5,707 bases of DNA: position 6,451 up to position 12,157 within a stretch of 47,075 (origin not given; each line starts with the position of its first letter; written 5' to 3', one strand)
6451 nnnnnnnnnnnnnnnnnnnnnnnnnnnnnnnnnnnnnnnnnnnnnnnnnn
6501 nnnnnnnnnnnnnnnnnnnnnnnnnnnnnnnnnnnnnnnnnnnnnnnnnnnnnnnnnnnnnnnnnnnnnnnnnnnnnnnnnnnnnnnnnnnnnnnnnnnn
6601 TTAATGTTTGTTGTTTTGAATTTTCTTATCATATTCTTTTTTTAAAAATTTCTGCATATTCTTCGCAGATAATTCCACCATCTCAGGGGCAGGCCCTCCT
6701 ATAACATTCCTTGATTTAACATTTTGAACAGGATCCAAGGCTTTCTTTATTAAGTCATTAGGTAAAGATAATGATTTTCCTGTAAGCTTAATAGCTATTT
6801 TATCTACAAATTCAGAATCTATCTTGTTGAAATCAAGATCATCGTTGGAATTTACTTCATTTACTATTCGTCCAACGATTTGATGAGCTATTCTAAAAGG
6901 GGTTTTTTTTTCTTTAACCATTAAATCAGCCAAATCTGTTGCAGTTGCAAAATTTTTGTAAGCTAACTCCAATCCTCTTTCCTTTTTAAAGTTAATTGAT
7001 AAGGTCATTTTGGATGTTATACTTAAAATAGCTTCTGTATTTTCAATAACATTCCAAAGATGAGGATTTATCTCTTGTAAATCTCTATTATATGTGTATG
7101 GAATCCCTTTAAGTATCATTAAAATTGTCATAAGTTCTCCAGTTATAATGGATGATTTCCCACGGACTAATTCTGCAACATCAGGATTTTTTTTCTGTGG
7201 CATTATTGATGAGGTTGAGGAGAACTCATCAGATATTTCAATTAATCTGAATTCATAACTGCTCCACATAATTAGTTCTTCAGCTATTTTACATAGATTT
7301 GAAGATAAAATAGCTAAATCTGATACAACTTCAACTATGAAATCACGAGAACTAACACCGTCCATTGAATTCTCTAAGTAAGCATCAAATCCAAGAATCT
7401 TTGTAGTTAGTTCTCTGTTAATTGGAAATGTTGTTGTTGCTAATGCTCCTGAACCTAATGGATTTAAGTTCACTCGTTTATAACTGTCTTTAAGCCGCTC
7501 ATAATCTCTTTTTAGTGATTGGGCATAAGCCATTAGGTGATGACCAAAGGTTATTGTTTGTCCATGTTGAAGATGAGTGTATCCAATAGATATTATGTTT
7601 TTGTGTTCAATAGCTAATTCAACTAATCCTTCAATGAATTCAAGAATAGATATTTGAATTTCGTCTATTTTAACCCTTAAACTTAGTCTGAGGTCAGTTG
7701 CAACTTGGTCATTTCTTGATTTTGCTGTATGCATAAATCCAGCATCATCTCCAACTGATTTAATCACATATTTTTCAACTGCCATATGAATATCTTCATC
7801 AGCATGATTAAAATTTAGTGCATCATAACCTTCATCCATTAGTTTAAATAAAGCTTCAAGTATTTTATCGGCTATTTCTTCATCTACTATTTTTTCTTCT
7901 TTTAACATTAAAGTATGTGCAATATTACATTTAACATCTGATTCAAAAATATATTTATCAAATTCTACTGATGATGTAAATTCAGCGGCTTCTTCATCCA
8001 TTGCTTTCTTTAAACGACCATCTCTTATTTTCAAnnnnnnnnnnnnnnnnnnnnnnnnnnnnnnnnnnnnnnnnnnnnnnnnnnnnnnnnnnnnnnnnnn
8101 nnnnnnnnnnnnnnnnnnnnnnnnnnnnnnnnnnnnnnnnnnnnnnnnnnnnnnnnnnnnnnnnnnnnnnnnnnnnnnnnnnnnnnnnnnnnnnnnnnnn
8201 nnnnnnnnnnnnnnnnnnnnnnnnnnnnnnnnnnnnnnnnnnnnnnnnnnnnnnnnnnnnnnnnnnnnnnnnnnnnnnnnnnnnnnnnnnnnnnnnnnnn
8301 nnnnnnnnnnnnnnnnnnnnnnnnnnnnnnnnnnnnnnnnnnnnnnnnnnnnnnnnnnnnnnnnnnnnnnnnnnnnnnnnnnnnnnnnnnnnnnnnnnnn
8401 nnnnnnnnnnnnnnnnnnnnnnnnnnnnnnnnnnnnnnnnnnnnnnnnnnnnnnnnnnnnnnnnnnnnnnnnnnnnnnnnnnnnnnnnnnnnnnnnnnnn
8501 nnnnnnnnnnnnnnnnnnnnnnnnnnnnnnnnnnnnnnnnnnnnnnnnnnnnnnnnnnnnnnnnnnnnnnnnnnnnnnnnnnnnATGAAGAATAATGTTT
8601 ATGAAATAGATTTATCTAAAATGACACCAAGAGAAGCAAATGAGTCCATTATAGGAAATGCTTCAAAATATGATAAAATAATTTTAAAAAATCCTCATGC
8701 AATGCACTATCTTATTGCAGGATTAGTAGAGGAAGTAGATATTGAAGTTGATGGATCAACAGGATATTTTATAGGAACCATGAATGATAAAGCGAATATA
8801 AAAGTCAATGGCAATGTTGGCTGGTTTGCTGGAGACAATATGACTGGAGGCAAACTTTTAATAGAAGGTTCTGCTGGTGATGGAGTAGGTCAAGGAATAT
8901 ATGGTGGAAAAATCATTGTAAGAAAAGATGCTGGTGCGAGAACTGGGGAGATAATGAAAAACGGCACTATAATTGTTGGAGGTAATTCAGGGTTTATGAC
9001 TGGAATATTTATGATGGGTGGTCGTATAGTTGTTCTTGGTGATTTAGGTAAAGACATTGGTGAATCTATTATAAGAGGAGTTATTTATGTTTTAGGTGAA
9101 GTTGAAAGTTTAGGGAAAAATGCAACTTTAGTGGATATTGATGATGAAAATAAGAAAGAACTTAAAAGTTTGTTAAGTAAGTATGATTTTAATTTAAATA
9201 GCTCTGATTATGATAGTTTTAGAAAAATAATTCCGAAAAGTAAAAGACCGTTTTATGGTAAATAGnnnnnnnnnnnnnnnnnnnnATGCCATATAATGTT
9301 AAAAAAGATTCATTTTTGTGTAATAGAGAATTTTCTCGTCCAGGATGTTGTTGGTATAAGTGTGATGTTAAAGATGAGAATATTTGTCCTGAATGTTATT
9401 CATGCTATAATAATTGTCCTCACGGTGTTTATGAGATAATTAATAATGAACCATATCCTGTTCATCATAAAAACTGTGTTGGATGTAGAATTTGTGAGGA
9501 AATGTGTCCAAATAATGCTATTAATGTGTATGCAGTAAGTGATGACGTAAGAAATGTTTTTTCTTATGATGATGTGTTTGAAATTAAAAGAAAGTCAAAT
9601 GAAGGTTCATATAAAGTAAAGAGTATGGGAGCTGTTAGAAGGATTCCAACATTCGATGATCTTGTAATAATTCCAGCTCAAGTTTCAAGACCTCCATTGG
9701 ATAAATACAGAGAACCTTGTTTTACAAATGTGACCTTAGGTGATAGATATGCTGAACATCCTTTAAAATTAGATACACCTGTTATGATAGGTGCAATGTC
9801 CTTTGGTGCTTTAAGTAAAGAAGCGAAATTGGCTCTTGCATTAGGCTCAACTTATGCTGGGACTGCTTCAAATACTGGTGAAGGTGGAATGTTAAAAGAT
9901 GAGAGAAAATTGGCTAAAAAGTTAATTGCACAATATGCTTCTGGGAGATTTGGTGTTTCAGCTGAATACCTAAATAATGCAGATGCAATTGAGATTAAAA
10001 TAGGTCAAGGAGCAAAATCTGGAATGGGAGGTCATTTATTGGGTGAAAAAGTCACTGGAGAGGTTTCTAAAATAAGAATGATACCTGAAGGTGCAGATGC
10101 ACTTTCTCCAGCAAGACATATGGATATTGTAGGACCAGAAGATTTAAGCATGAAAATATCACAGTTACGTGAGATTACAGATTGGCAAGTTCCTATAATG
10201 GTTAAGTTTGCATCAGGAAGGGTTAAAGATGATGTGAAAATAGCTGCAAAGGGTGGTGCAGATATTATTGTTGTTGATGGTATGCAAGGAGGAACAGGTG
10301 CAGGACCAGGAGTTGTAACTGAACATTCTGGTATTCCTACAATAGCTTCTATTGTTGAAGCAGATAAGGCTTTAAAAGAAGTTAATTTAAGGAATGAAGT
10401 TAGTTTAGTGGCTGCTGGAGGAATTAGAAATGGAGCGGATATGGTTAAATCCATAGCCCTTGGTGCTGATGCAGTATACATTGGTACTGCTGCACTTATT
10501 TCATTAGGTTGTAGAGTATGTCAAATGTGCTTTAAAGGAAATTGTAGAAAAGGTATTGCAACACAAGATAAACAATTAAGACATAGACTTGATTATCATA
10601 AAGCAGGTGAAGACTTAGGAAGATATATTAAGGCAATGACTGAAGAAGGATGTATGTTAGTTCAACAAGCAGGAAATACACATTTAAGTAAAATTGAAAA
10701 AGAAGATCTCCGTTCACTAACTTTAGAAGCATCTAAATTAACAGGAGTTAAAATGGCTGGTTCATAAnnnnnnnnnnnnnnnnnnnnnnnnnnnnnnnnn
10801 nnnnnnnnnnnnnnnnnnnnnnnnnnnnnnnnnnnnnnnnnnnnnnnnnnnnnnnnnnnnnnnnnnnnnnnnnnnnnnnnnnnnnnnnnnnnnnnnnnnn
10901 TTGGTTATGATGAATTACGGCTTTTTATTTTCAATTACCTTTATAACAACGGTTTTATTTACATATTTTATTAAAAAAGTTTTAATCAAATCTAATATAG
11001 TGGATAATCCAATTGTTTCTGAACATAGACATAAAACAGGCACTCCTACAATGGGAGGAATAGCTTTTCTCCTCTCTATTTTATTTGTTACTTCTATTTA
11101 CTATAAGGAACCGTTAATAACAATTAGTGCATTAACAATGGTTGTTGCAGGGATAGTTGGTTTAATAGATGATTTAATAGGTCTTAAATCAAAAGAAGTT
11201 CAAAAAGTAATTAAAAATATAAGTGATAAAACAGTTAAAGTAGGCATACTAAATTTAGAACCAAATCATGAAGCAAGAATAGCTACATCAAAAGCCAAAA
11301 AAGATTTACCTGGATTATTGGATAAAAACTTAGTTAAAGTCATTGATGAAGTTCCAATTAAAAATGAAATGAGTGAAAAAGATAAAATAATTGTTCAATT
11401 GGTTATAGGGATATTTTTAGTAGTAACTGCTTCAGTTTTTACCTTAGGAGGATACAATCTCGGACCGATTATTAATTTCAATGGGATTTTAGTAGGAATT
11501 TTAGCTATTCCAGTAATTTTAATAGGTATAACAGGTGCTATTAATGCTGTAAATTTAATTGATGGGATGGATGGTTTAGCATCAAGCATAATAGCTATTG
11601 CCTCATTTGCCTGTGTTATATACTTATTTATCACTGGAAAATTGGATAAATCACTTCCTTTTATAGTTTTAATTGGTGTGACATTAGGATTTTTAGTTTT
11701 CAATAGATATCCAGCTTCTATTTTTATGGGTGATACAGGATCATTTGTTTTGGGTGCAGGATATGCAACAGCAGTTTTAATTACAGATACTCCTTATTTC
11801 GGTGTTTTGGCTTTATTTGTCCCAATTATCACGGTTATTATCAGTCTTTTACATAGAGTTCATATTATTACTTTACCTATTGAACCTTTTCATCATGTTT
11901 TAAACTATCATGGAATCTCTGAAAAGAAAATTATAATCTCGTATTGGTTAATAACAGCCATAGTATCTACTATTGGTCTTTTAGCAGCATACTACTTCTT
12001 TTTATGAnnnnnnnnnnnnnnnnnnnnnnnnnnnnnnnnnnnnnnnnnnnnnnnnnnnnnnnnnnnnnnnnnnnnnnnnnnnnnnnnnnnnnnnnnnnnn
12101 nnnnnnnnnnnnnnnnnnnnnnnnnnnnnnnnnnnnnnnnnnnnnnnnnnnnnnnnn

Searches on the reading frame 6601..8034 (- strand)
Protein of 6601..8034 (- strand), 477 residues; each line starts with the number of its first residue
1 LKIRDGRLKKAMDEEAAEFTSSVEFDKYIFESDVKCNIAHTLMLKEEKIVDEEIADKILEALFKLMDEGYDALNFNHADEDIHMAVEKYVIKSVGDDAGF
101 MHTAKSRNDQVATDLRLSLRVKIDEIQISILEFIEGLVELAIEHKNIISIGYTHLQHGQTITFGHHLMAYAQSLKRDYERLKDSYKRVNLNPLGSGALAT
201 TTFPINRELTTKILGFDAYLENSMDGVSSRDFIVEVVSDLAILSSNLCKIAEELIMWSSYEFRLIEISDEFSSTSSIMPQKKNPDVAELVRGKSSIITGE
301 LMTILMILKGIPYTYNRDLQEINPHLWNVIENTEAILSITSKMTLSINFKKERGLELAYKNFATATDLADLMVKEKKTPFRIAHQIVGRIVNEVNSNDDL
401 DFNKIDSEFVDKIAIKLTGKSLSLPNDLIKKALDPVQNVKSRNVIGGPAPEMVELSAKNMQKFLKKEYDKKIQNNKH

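Call 13: search_protein_families(library=pfam, proteins=[window:6601-8034:-])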
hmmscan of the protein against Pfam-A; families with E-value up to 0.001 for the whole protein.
window:6601-8034:- (477 aa): 2 families
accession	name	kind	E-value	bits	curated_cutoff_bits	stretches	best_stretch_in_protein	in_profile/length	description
PF00206.25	Lyase_1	-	5e-64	217.1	27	1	6-299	1-312/312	Lyase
PF14698.11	ASL_C2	-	9.7e-13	48.8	27.3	1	362-439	1-68/69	Argininosuccinate lyase C-terminal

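Call 14: search_protein_families(library=ncbifam, proteins=[window:6601-8034:-])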
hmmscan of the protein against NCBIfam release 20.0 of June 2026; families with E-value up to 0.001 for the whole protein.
window:6601-8034:- (477 aa): 19 families
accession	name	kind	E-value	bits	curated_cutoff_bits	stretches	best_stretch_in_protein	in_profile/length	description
TIGR00838.1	argH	equivalog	1.1e-169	565.2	279.5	1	4-464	2-454/455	argininosuccinate lyase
NF008964.0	PRK12308.1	equivalog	2.5e-101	340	657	1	2-470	2-462/624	argininosuccinate lyase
NF005218.0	PRK06705.1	equivalog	3.4e-70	237.2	883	1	27-469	35-476/502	argininosuccinate lyase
NF002563.0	PRK02186.1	subfamily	4.1e-68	230.5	625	1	34-402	442-812/890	argininosuccinate lyase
NF052535.1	CoM_syn_XcbC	exception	4.1e-68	230.3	575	1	17-471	23-472/495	2-phosphosulfolactate phosphatase XcbC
NF005000.0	PRK06389.1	equivalog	7.3e-38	130.8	388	1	1-423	1-410/434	argininosuccinate lyase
TIGR00928.1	purB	equivalog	5.7e-29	101.1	326.2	1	84-319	74-309/436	adenylosuccinate lyase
NF008909.0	PRK12273.1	subfamily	2.6e-22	79.3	510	1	103-395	139-441/474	aspartate ammonia-lyase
NF006500.1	PRK08937.2-4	subfamily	2.3e-20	72.8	626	1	97-375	97-370/448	adenylosuccinate lyase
NF052536.2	CoM_syn_XcbD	exception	2.9e-19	69.1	600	1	115-300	115-302/443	3-sulfopropionylcysteine synthase XcbD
TIGR02426.1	protocat_pcaB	equivalog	1.4e-17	63.6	355.75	1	86-305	77-296/338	3-carboxy-cis,cis-muconate cycloisomerase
TIGR00839.1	aspA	equivalog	1.9e-17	63.3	681.2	1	101-352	132-393/468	aspartate ammonia-lyase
NF006554.0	PRK09053.1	equivalog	2.2e-16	59.7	595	1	89-297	91-301/453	3-carboxy-cis,cis-muconate cycloisomerase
NF004631.0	PRK05975.1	equivalog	2.6e-15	56.3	371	1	45-289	45-287/352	3-carboxy-cis,cis-muconate cycloisomerase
TIGR00979.1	fumC_II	equivalog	1e-14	54.2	664.75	1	102-306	132-346/458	class II fumarate hydratase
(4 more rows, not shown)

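Call 31: find_encoding_contigs(protein=window:6601-8034:-, flank=10000, max_places=10)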
Protein window:6601-8034:- (477 aa): 1 contig read that carries it; 1 place shown.
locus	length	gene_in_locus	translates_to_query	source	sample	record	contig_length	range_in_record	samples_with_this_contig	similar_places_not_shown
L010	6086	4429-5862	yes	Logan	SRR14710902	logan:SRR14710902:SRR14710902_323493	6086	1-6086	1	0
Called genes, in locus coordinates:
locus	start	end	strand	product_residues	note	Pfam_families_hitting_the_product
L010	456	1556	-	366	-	PF00953:Glycos_transf_4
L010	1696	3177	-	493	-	PF14697:Fer4_21 (weak), PF12838:Fer4_7 (faint), PF13187:Fer4_9 (weak), PF00037:Fer4 (weak), PF01645:Glu_synthase, PF01070:FMN_dh, PF00478:IMPDH (weak), PF03060:NMO, +1 more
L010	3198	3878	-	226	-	-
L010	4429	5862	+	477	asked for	PF00206:Lyase_1, PF14698:ASL_C2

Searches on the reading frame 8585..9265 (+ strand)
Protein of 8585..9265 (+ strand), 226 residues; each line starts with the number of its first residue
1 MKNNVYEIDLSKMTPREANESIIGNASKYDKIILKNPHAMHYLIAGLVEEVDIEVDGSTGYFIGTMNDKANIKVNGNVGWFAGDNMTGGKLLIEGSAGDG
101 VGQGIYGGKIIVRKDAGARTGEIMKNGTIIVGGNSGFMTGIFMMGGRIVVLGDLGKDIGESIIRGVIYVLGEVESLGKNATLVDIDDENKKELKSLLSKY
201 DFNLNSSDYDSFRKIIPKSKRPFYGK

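Call 13: search_protein_families(library=pfam, proteins=[window:8585-9265:+])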
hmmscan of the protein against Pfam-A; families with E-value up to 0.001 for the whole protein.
window:8585-9265:+ (226 aa): 1 family
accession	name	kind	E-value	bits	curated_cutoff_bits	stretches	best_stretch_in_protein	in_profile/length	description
PF01493.24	GXGXG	-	1.7e-27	96.6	32.5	1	28-179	8-172/190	GXGXG motif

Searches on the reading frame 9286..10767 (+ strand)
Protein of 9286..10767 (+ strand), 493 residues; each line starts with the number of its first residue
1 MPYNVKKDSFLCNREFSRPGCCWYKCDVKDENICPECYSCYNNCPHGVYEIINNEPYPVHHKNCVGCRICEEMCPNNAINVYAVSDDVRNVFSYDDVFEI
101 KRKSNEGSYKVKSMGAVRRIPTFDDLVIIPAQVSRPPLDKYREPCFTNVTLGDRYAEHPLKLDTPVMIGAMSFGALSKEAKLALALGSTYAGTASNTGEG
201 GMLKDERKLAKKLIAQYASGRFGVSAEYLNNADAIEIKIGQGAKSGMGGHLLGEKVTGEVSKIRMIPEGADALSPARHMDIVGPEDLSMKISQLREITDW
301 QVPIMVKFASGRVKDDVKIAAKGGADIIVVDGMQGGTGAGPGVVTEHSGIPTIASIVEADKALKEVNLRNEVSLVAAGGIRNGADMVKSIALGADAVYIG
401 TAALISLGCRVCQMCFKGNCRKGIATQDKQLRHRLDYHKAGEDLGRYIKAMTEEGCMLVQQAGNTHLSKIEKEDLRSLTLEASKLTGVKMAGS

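Call 13: search_protein_families(library=pfam, proteins=[window:9286-10767:+])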
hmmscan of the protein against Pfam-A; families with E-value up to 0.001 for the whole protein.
window:9286-10767:+ (493 aa): 10 families
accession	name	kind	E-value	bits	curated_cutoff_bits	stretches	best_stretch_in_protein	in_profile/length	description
PF01645.23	Glu_synthase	-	8.2e-131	437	20.4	1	138-464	23-368/369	Conserved region in glutamate synthase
PF03060.21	NMO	-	2.6e-10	40.7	28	1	315-411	147-233/331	Nitronate monooxygenase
PF01070.24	FMN_dh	-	3.4e-10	39.9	24.9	1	289-408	205-310/350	FMN-dependent dehydrogenase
PF13187.11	Fer4_9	-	6.8e-07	29.7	27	1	34-79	2-52/52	4Fe-4S dicluster domain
PF14697.11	Fer4_21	-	1.3e-06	28.9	35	1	30-80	4-58/59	4Fe-4S dicluster domain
PF00478.31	IMPDH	-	2.1e-06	27.4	25.6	1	320-401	162-237/345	IMP dehydrogenase / GMP reductase domain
PF00037.32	Fer4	-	7.7e-06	25.9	21.1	1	59-79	3-23/24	4Fe-4S binding domain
PF12838.12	Fer4_7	-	1.4e-05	25.8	27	1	34-78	2-52/52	4Fe-4S dicluster domain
PF04898.20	Glu_syn_central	-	1.6e-05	24.9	22.8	0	312-398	137-216/277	Glutamate synthase central domain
PF13237.11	Fer4_10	-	0.00048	20.5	25.5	1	28-75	3-53/53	4Fe-4S dicluster domain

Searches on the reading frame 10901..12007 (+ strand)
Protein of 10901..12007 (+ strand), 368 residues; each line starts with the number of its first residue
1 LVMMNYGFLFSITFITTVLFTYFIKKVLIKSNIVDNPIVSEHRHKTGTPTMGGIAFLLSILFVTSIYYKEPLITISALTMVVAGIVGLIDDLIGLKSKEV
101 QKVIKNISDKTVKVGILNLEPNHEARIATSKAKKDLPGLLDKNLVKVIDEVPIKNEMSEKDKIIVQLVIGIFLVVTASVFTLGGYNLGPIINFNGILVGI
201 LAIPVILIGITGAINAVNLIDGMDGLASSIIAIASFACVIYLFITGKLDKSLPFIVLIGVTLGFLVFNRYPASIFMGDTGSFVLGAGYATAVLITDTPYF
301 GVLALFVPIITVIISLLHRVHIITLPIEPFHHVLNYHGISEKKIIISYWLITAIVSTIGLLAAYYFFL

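Call 13: search_protein_families(library=pfam, proteins=[window:10901-12007:+])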
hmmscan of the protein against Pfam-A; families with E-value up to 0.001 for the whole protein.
window:10901-12007:+ (368 aa): 2 families
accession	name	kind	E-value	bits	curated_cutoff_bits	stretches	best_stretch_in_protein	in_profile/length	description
PF00953.26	Glycos_transf_4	-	1.4e-29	103.6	27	1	149-294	18-158/160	Glycosyl transferase family 4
PF10555.14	MraY_sig1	-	0.00015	21.5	20.1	1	45-57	1-13/13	Phospho-N-acetylmuramoyl-pentapeptide-transferase signature 1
